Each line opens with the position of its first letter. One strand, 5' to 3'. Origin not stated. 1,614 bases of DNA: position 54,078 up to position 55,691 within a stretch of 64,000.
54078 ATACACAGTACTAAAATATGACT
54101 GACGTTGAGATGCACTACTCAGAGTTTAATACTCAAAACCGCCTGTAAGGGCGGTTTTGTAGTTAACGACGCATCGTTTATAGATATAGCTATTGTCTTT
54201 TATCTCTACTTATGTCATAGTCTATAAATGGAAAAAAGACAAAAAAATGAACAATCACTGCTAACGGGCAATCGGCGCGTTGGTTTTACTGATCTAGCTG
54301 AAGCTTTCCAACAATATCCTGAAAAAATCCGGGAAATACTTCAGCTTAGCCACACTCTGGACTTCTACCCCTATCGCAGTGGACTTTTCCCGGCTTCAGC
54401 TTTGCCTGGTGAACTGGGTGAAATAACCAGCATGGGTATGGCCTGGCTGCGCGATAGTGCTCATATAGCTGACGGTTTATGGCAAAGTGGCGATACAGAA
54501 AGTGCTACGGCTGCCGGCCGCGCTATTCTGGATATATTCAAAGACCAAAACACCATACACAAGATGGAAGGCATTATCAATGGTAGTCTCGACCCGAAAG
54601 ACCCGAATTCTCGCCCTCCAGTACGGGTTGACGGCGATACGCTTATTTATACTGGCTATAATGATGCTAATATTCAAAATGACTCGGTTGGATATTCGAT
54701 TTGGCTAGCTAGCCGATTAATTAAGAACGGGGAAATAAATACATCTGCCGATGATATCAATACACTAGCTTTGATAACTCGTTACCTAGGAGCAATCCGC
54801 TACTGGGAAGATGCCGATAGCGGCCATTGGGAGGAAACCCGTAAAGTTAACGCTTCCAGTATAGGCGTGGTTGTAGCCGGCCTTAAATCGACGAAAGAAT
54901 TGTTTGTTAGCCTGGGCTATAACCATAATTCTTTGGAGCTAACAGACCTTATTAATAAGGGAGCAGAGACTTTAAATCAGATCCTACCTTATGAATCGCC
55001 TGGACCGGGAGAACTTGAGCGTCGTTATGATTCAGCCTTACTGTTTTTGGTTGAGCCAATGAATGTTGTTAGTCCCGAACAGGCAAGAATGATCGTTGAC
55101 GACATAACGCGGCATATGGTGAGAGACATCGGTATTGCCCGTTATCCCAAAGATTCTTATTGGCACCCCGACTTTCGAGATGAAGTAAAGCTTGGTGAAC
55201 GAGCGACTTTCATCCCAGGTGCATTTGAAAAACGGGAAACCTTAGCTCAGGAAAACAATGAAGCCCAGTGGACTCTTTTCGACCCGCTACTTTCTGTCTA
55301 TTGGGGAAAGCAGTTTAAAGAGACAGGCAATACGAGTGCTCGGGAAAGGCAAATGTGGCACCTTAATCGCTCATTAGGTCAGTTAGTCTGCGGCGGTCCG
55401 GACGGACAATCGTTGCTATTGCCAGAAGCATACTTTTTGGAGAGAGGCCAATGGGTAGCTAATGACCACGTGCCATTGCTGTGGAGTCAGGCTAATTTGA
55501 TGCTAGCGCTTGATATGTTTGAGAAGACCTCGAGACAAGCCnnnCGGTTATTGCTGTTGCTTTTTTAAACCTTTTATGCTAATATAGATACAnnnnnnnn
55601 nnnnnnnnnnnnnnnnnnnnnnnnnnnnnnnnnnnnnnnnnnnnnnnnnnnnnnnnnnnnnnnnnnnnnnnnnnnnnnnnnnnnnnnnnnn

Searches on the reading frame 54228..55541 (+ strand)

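Call 43: search_protein_families(library=pfam, proteins=[window:54228-55541:+], max_evalue=0.01)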
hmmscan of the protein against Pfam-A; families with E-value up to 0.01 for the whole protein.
window:54228-55541:+ (438 aa): 1 family
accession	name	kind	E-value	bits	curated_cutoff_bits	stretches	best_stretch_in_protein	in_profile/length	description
PF00723.27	Glyco_hydro_15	-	4.9e-09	36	22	1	71-408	39-261/427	Glycosyl hydrolases family 15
